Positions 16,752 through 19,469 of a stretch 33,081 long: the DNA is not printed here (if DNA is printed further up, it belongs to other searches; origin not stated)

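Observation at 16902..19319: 805-aa LanB-type glutamylation-domain protein without elimination domain, cyclase or visible precursor (split-LanB / PEARL-like?)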

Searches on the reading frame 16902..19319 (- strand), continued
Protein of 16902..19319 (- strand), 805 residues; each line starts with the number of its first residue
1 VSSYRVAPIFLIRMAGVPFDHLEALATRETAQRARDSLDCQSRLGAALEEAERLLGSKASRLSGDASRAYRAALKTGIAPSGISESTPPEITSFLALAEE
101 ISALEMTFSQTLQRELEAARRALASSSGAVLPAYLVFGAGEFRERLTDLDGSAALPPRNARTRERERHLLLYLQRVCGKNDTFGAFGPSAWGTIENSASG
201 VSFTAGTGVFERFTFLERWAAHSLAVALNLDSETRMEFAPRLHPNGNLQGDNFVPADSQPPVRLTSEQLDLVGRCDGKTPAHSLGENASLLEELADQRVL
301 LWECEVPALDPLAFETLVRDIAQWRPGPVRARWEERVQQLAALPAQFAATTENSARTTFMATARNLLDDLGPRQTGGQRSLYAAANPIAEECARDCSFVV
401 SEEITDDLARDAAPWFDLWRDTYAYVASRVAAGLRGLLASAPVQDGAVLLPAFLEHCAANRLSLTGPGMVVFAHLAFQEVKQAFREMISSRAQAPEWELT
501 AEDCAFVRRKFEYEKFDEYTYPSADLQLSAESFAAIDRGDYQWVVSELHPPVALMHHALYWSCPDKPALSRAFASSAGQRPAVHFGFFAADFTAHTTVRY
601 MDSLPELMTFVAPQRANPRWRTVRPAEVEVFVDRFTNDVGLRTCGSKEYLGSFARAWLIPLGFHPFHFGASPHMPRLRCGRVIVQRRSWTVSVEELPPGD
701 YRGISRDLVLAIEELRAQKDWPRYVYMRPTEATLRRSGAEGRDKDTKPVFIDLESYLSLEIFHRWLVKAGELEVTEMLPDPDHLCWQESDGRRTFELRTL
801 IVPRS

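Call 58: search_protein_families(library=pfam, proteins=[L100:1345-3708:+, L100:3745-4941:+, L100:4859-6001:+, L100:5353-8382:+, L100:8066-9739:+, L100:8818-9849:+, L100:10489-11898:-, L100:138-989:+, L100:3698-5020:-, L100:10418-11524:-], max_evalue=0.001)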
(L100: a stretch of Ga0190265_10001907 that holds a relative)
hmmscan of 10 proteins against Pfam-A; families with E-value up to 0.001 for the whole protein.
L100:1345-3708:+ (787 aa): 2 families
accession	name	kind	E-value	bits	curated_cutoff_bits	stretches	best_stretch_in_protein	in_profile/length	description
PF00501.34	AMP-binding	-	7.5e-84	282.2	29.9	1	286-650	3-384/384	AMP-binding enzyme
PF13193.12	AMP-binding_C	-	1.6e-17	64.6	24.5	1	701-775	2-76/76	AMP-binding enzyme C-terminal domain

L100:3745-4941:+ (398 aa): 0 families

L100:4859-6001:+ (380 aa): 8 families
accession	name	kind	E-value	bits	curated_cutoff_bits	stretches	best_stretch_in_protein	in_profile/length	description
PF08241.18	Methyltransf_11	-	8.4e-21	74.9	21.2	1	162-251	1-93/95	Methyltransferase domain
PF13649.12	Methyltransf_25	-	2.8e-19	70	27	1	162-249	2-97/97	Methyltransferase domain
PF13489.12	Methyltransf_23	-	3.2e-15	56.7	27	1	157-305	22-163/164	Methyltransferase domain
PF13847.12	Methyltransf_31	-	4.6e-11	43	27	1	157-269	3-122/145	Methyltransferase domain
PF01209.24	Ubie_methyltran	-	2.9e-10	40.3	20.1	1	156-252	46-150/233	ubiE/COQ5 methyltransferase family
PF08242.18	Methyltransf_12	-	1.8e-09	38.7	30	1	162-251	1-98/98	Methyltransferase domain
PF07021.18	MetW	-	7.6e-07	29.4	21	1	157-245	13-102/193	Methionine biosynthesis protein MetW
PF01728.25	FtsJ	-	0.00034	21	24.1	0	154-269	17-152/181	FtsJ-like methyltransferase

L100:5353-8382:+ (1009 aa): 1 family
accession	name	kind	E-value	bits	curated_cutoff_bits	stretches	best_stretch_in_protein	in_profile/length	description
PF04738.18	Lant_dehydr_N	-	4.9e-19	68.4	28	2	342-580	9-260/649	Lantibiotic dehydratase, N terminus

L100:8066-9739:+ (557 aa): 1 family
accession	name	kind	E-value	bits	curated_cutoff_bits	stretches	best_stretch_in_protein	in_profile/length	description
PF01554.23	MatE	-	2.3e-34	118.9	24.9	2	133-293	2-161/161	MatE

L100:8818-9849:+ (343 aa): 0 families

L100:10489-11898:- (469 aa): 2 families
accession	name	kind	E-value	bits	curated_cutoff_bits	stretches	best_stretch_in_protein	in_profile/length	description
PF00155.27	Aminotran_1_2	-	1.6e-24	87.2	19.7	1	144-434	36-337/361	Aminotransferase class I and II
PF00392.27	GntR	-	2.1e-18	66.2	27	1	14-76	2-64/64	Bacterial regulatory proteins, gntR family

L100:138-989:+ (283 aa): 0 families

L100:3698-5020:- (440 aa): 0 families

L100:10418-11524:- (368 aa): 0 families

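Call 60: find_homologous_proteins(query=P0122, max_evalue=0.001)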
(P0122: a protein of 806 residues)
Query P0122 (806 aa): 155 proteins with E <= 0.001 among 8000 candidates; the best 120 are listed.
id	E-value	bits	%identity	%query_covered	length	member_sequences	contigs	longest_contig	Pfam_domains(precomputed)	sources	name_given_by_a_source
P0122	0.0e+0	1811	100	100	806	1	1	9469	PF04738.19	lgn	-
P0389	0.0e+0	1149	65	99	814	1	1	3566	PF04738.19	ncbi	-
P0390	2.3e-205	702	47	97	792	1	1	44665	PF04738.19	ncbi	-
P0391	1.5e-201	690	46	97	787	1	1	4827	PF04738.19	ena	-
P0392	1.8e-200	686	44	99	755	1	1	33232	PF04738.19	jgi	jgi:lantibiotic biosynthesis dehydratase-like protein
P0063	1.4e-199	683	45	97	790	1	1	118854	PF04738.19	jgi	jgi:hypothetical protein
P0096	2.5e-199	682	47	97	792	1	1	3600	PF04738.19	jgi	jgi:hypothetical protein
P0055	2.6e-199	682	45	99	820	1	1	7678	PF04738.19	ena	-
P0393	1.8e-198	680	45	97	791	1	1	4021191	PF04738.19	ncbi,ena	-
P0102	2.6e-198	679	45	99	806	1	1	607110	PF04738.19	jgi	jgi:hypothetical protein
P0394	3.2e-197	676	45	99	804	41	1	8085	PF04738.19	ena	-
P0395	3.5e-197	675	47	97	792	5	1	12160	PF04738.19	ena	-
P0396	4.8e-197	675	45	99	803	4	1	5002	PF04738.19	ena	-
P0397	9.1e-197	674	45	98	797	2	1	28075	PF04738.19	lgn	-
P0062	9.2e-197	674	46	97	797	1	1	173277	PF04738.19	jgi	jgi:hypothetical protein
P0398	1.0e-196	674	46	97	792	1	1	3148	PF04738.19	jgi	jgi:hypothetical protein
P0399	1.0e-196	674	45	97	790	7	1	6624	PF04738.19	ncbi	-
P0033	1.4e-196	673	45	99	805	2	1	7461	PF04738.19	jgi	jgi:hypothetical protein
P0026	1.5e-196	673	44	99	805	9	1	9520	PF04738.19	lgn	-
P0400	9.1e-196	671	47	87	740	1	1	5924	PF04738.19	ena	-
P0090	1.1e-195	670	46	97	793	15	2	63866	PF04738.19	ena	-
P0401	2.3e-195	669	45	97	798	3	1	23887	PF04738.19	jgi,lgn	jgi:hypothetical protein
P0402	3.5e-195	669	47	90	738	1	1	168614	PF04738.19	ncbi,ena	-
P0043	8.4e-195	668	45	99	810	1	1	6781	PF04738.19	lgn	-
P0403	1.1e-194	667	44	99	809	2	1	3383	PF04738.19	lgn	-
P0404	1.1e-194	667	46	97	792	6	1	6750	PF04738.19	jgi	jgi:Lantibiotic dehydratase, N terminus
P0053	1.4e-194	667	45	98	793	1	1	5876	PF04738.19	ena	-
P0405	1.5e-194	667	46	98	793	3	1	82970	PF04738.19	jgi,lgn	-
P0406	4.2e-194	665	44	97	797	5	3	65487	PF04738.19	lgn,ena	-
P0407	8.3e-194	664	44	97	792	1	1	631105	PF04738.19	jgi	jgi:hypothetical protein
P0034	1.0e-193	664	45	99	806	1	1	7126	PF04738.19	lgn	-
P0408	1.9e-193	663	45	97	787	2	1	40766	PF04738.19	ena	-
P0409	1.9e-193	663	46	97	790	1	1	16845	PF04738.19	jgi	jgi:hypothetical protein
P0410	3.9e-193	662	45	97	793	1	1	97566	PF04738.19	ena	-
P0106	4.0e-193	662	45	97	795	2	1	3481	PF04738.19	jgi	jgi:hypothetical protein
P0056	9.5e-193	661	44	97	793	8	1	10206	PF04738.19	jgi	jgi:hypothetical protein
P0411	1.0e-192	661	46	97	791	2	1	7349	PF04738.19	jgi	jgi:hypothetical protein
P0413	1.8e-192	660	45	97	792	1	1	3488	PF04738.19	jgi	-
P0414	2.4e-192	659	44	99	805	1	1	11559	PF04738.19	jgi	jgi:hypothetical protein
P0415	2.5e-192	659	46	97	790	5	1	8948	PF04738.19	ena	-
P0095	2.8e-192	659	44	99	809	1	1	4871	PF04738.19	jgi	jgi:hypothetical protein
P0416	4.0e-192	659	44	99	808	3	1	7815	PF04738.19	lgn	-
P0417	6.0e-192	658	46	97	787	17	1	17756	PF04738.19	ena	-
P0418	7.1e-192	658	45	99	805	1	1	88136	PF04738.19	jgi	jgi:hypothetical protein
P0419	7.8e-192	658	48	87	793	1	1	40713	PF04738.19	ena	-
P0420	8.2e-192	658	44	97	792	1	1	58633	PF04738.19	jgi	jgi:hypothetical protein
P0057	1.2e-191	657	44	97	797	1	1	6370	PF04738.19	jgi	jgi:hypothetical protein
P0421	1.6e-191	657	45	97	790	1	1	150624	PF04738.19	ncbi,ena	-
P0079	2.3e-191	656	47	87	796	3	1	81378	PF04738.19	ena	-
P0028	3.3e-191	656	45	98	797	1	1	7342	PF04738.19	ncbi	ncbi:MAG TPA: hypothetical protein VF345_10620 [Chthoniobacterales bacterium]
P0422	4.6e-191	655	44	99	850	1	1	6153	PF04738.19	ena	-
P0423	5.2e-191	655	46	97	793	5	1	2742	PF04738.19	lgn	-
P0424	5.8e-191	655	47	87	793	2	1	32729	PF04738.19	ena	-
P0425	1.1e-190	654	47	86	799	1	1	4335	PF04738.19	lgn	-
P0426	1.1e-190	654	45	97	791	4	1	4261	PF04738.19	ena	-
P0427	1.2e-190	654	44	99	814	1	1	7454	PF04738.19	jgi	jgi:hypothetical protein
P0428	1.3e-190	654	45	97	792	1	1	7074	PF04738.19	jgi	jgi:hypothetical protein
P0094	1.4e-190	654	47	85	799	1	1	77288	PF04738.19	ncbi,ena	-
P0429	4.3e-190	652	44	99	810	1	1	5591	PF04738.19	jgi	jgi:hypothetical protein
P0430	4.5e-190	652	44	97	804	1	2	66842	PF04738.19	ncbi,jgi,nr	ncbi:MAG: hypothetical protein DLM73_07795 [Chthoniobacterales bacterium]|nr:MAG: hypothetical prote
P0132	4.7e-190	652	44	99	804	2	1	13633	PF04738.19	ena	-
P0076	7.2e-190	651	45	97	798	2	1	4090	PF04738.19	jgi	jgi:hypothetical protein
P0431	2.4e-189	649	45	97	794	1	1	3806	PF04738.19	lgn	-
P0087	3.0e-189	649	45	97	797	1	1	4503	PF04738.19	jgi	jgi:hypothetical protein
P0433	3.3e-189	649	43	99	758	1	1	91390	PF04738.19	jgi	jgi:hypothetical protein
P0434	3.3e-189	649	48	87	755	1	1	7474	PF04738.19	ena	-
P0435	3.8e-189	649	45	97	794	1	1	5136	PF04738.19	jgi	jgi:hypothetical protein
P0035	4.4e-189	649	45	97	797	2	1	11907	PF04738.19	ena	-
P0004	6.9e-189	648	44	98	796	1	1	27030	PF04738.19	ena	-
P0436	1.1e-188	647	45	90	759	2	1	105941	PF04738.19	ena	-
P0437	2.6e-188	646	44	99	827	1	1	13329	PF04738.19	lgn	-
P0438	5.0e-188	645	46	98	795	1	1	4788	PF04738.19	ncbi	-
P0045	6.0e-188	645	44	97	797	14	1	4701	PF04738.19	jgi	jgi:hypothetical protein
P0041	7.5e-188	645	44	97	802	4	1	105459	PF04738.19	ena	-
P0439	7.9e-188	644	43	99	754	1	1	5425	PF04738.19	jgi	jgi:hypothetical protein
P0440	1.2e-187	644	42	99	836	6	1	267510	PF04738.19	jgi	jgi:hypothetical protein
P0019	1.4e-187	644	43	99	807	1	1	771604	PF04738.19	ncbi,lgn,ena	-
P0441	1.4e-187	644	45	99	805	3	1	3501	PF04738.19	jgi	-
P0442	1.7e-187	643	45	90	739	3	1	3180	PF04738.19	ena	-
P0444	2.6e-187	643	45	97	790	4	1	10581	PF04738.19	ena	-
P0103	6.6e-187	641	44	97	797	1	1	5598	PF04738.19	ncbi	-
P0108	2.3e-186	640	47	86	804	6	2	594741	PF04738.19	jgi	jgi:hypothetical protein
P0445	3.5e-186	639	42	99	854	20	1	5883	PF04738.19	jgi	jgi:hypothetical protein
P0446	4.3e-186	639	45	88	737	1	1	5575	PF04738.19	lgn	-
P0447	4.8e-186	639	44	97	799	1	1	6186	PF04738.19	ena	-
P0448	8.2e-186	638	42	99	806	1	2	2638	PF04738.19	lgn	-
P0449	1.9e-185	637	44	97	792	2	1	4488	PF04738.19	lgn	-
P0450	2.4e-185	636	46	86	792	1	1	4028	PF04738.19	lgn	-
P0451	3.5e-185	636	43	99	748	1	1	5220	PF04738.19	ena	-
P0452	7.0e-185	635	49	79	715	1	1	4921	PF04738.19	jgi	jgi:hypothetical protein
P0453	7.0e-185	635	42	99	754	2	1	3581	PF04738.19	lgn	-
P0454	7.1e-185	635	44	97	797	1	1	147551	PF04738.19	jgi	jgi:hypothetical protein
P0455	1.6e-184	634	43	97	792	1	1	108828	PF04738.19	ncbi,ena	-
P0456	2.6e-184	633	43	98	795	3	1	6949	PF04738.19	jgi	jgi:hypothetical protein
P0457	3.0e-184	633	44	97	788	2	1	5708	PF04738.19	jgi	-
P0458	3.6e-184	632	43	99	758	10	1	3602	PF04738.19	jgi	-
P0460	7.6e-184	631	43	99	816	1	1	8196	PF04738.19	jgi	jgi:hypothetical protein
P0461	2.7e-183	629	47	86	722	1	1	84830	PF04738.19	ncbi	ncbi:MAG: hypothetical protein ACREIF_17860 [Chthoniobacterales bacterium]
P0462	3.3e-183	629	46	87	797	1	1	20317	PF04738.19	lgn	-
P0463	3.8e-183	629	44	86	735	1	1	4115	PF04738.19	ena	-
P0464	8.1e-183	628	42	99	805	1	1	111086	PF04738.19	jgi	jgi:hypothetical protein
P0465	8.9e-183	628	47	87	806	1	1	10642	PF04738.19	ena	-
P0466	1.1e-182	627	44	97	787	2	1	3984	PF04738.19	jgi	jgi:hypothetical protein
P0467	1.2e-182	627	42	99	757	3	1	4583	PF04738.19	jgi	jgi:hypothetical protein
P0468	4.3e-182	625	44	88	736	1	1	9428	PF04738.19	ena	-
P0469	4.8e-182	625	46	87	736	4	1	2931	PF04738.19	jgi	jgi:hypothetical protein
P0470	2.0e-181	623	46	87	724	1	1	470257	PF04738.19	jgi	jgi:hypothetical protein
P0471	2.3e-181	623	43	97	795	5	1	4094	PF04738.19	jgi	jgi:hypothetical protein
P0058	3.9e-181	622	42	97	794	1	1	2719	PF04738.19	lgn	-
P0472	4.6e-181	622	47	83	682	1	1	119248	PF04738.19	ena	-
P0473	7.7e-181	621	42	99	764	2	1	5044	PF04738.19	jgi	jgi:hypothetical protein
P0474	1.9e-180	620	43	97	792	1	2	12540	PF04738.19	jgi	jgi:hypothetical protein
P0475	2.2e-180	620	43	97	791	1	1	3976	PF04738.19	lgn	-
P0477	4.0e-180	619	47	84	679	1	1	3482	PF04738.19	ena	-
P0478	7.6e-180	618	42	97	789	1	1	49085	PF04738.19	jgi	jgi:hypothetical protein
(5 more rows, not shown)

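Call 61: find_encoding_contigs(protein=P0122, flank=8000, max_places=1)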
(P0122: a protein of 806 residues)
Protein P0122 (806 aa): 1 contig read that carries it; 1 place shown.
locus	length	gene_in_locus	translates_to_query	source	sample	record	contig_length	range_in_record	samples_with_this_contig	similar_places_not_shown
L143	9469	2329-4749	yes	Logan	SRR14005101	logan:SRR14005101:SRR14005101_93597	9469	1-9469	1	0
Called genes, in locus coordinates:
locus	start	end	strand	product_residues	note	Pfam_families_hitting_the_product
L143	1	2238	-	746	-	?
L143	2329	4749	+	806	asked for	PF04738:Lant_dehydr_N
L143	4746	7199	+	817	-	PF04738:Lant_dehydr_N (weak)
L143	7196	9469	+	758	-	?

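Call 62: find_encoding_contigs(protein=P0440, flank=8000, max_places=1)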
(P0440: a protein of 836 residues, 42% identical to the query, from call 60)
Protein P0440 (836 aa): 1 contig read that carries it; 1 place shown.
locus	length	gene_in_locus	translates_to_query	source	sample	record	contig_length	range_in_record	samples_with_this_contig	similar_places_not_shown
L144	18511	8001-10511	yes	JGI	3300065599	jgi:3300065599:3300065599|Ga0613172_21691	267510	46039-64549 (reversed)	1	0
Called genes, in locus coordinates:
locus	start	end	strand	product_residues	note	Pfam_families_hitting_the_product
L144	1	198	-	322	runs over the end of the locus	PF01116:F_bP_aldolase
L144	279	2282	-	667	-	PF13188:PAS_8 (faint), PF13185:GAF_2, PF13492:GAF_3 (faint), PF00989:PAS, PF08448:PAS_4 (weak), PF00512:HisKA, PF02518:HATPase_c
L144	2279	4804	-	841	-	PF01590:GAF (weak), PF00989:PAS, PF08448:PAS_4 (weak), PF13426:PAS_9 (faint), PF00512:HisKA, PF02518:HATPase_c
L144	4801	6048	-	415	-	PF00109:ketoacyl-synt, PF00108:Thiolase_N (weak), PF02801:Ketoacyl-synt_C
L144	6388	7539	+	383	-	PF00072:Response_reg, PF02518:HATPase_c, PF14501:HATPase_c_5 (weak)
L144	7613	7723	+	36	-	-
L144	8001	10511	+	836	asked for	PF04738:Lant_dehydr_N (faint)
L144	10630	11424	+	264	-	PF00142:Fer4_NifH, PF01656:CbiA, PF02374:ArsA_ATPase (weak), PF06564:CBP_BcsQ, PF09140:MipZ (weak), PF10609:ParA, PF13614:AAA_31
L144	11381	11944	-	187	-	PF13302:Acetyltransf_3, PF00583:Acetyltransf_1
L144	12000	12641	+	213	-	PF03167:UDG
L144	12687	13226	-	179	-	-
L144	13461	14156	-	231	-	PF00072:Response_reg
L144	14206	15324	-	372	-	PF00155:Aminotran_1_2, PF01041:DegT_DnrJ_EryC1 (weak), PF01212:Beta_elim_lyase, PF00266:Aminotran_5, PF01053:Cys_Met_Meta_PP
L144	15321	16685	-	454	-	PF00324:AA_permease, PF13520:AA_permease_2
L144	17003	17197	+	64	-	PF18205:VPDSG-CTERM (weak)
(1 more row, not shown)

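Call 66: search_protein_families(library=padloc, proteins=[window:16902-19319:-], max_evalue=0.001)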
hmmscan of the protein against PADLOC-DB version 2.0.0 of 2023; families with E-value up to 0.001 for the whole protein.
window:16902-19319:- (805 aa): 0 families
